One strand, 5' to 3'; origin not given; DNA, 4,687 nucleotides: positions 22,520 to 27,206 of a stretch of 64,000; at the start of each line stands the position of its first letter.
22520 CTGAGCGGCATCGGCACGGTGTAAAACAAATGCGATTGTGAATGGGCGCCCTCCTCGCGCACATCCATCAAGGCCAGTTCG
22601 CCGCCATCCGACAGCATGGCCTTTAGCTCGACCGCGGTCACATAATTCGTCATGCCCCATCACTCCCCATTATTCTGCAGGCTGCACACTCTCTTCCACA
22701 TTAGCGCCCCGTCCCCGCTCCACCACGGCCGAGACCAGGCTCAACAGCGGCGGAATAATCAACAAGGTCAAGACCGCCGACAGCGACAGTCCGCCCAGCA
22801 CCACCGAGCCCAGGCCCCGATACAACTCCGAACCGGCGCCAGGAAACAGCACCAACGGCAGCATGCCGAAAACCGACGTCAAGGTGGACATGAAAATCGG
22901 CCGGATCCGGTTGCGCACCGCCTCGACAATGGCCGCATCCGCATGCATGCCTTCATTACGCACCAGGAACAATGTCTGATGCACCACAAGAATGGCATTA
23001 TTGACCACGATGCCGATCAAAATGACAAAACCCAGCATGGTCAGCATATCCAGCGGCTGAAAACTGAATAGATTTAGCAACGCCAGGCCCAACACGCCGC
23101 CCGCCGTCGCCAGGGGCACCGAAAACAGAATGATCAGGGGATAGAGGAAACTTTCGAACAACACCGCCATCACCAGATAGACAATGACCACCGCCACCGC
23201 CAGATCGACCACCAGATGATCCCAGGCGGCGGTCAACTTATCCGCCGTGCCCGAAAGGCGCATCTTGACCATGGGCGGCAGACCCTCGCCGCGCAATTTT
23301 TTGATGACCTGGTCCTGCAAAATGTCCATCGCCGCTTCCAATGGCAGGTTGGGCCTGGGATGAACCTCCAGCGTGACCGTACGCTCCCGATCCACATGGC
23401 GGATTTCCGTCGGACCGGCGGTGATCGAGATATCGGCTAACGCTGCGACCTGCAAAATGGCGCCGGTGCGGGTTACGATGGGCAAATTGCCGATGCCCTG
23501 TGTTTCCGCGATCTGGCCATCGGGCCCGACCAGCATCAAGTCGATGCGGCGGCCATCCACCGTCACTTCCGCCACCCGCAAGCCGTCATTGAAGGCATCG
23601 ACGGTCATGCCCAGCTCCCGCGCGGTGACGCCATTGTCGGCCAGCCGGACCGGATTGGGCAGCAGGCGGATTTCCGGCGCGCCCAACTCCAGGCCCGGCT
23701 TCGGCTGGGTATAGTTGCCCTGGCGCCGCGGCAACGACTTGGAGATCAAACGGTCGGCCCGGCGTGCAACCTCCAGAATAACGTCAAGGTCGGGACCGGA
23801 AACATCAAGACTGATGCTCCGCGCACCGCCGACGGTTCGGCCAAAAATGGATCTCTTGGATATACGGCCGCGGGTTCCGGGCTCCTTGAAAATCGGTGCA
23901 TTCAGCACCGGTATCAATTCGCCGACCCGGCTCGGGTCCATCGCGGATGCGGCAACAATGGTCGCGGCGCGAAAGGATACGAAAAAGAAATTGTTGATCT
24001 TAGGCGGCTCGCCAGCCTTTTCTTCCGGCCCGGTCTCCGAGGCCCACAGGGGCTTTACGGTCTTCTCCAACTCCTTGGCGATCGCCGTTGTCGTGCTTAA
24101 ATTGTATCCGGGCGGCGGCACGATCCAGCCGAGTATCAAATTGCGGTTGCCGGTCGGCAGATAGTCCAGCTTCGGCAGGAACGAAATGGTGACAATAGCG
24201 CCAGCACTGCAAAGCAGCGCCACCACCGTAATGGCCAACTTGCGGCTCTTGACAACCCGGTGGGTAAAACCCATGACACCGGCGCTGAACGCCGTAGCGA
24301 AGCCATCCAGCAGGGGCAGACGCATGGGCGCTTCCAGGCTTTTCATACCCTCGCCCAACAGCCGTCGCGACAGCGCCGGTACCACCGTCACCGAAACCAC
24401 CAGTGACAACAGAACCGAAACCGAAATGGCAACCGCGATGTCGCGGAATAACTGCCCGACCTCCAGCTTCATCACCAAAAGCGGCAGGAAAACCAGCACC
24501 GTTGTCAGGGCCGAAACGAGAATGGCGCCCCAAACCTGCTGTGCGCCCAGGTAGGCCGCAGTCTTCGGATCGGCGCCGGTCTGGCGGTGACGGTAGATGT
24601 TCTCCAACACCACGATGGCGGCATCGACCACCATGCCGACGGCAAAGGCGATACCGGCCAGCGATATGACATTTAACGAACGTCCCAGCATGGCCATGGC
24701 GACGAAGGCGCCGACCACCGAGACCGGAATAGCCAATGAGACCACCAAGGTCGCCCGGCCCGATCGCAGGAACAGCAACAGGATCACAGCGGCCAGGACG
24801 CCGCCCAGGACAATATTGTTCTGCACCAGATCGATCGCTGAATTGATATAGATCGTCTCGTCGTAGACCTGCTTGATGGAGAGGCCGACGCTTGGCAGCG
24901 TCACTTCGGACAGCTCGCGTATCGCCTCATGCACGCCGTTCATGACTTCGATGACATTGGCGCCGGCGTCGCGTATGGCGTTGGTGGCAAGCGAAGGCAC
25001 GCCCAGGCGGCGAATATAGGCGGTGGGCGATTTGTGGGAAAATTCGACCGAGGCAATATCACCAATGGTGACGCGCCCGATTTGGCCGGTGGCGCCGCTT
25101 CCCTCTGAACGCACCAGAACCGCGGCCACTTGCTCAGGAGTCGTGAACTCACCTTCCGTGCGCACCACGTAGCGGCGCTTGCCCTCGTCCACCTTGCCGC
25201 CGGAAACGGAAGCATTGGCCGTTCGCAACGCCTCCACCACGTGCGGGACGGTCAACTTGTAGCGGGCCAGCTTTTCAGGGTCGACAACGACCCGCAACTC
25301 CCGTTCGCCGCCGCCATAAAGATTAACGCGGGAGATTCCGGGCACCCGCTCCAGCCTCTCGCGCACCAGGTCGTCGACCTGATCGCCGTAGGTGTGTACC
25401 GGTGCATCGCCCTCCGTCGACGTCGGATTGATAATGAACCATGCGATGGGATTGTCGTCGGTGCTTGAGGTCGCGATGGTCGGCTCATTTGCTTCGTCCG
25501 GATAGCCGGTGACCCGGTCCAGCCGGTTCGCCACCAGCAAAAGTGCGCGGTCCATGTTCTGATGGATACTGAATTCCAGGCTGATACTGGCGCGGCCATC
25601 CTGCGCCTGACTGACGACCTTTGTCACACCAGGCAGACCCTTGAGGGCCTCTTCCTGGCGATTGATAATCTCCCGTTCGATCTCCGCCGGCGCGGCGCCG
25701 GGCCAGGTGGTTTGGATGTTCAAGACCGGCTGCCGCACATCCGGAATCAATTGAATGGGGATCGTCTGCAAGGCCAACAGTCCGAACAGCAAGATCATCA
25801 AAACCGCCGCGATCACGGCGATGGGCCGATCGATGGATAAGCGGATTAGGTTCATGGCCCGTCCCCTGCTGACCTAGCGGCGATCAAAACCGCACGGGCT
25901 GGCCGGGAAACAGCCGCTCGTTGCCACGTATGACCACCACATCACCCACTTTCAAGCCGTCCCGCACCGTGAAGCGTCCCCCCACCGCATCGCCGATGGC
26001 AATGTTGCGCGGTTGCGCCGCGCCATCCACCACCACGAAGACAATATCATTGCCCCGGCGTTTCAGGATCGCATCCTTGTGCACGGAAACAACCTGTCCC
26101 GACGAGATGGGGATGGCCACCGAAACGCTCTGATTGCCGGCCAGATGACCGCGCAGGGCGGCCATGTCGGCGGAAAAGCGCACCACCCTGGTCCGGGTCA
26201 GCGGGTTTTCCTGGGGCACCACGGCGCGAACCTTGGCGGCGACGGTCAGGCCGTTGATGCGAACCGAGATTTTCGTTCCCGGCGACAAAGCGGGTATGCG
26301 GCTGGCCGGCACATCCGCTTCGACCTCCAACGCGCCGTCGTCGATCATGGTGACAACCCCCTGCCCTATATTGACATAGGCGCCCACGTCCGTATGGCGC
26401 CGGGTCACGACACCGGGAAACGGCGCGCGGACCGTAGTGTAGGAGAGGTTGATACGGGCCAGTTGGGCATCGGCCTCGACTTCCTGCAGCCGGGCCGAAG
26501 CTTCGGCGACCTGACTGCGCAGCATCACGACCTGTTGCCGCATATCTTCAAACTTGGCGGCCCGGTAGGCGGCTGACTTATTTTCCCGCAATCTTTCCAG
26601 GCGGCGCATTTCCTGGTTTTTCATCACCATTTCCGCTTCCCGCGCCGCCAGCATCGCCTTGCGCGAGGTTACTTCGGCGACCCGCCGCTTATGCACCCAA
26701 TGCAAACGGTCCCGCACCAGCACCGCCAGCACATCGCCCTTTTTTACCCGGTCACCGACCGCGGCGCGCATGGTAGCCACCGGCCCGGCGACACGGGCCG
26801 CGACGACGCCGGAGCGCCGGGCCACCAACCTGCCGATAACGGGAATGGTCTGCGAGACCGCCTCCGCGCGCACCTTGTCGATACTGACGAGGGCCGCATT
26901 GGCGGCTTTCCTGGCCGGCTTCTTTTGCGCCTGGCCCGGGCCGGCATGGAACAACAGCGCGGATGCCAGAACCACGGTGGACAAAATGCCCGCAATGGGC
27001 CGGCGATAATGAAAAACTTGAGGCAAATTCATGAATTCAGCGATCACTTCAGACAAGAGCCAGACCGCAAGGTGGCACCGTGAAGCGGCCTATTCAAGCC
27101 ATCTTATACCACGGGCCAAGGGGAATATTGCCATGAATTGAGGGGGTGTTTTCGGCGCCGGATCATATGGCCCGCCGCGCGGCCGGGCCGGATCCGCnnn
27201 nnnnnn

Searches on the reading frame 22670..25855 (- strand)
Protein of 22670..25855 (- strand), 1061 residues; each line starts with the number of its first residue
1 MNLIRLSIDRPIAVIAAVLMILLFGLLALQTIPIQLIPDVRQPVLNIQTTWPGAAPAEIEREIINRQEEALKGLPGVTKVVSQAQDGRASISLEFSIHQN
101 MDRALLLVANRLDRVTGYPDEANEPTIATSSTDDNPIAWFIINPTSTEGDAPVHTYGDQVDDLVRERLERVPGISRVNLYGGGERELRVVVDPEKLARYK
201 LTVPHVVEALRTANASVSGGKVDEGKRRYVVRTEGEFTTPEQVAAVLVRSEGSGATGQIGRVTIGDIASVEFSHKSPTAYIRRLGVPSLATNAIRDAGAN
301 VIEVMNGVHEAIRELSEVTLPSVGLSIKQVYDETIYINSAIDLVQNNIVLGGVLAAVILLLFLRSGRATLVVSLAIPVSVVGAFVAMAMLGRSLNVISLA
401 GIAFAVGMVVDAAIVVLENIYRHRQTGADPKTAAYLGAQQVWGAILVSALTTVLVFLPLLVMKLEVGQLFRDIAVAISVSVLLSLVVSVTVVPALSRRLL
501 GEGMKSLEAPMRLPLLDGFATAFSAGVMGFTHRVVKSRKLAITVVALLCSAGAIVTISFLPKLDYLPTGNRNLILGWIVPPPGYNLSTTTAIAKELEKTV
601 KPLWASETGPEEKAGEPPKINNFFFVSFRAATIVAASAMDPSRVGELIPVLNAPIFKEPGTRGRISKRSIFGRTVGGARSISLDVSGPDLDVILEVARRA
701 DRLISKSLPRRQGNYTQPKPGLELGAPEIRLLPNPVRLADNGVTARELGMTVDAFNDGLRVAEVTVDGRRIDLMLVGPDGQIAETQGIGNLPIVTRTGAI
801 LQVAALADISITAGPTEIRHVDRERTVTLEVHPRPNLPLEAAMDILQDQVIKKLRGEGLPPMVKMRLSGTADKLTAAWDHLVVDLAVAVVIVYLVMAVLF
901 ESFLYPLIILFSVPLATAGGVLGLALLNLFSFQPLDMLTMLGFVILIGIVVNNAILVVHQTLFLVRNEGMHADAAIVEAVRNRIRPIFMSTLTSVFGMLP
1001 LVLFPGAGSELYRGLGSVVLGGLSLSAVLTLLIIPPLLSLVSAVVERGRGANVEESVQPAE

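Call 9: search_protein_families(library=pfam, proteins=[window:22670-25855:-])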
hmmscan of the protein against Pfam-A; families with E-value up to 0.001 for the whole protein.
window:22670-25855:- (1061 aa): 2 families
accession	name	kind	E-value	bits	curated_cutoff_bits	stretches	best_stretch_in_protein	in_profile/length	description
PF00873.25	ACR_tran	-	2.2e-202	675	28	1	4-1041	2-1020/1021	AcrB/AcrD/AcrF family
PF03176.21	MMPL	-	1.2e-16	61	20.5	2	349-496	150-299/333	MMPL family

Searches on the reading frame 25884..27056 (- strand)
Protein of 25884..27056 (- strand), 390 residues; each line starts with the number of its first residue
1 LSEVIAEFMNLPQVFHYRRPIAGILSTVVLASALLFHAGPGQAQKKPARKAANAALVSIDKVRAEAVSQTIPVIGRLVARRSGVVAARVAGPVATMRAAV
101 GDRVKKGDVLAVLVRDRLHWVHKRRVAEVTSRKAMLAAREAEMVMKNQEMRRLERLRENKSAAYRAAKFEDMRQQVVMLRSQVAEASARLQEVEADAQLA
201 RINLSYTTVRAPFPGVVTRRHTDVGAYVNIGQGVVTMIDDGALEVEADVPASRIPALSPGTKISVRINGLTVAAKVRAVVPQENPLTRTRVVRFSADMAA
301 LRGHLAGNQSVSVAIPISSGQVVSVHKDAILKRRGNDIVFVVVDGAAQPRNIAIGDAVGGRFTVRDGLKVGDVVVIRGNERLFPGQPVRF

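Call 9: search_protein_families(library=pfam, proteins=[window:25884-27056:-])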
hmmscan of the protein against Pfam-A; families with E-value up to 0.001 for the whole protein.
window:25884-27056:- (390 aa): 4 families
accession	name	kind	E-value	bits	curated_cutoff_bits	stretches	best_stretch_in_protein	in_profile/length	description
PF16576.10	HlyD_D23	-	1.3e-15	57.7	30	1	80-295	17-200/214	Barrel-sandwich domain of CusB or HlyD membrane-fusion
PF13437.12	HlyD_3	-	3.4e-15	57.1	22.2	1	208-299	1-96/106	HlyD family secretion protein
PF13533.13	Biotin_lipoyl_2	-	4.5e-05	23.6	29.8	0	85-113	3-31/32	Biotin-lipoyl like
PF00364.28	Biotin_lipoyl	-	0.0003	21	22.1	0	90-114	13-37/73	Biotin-requiring enzyme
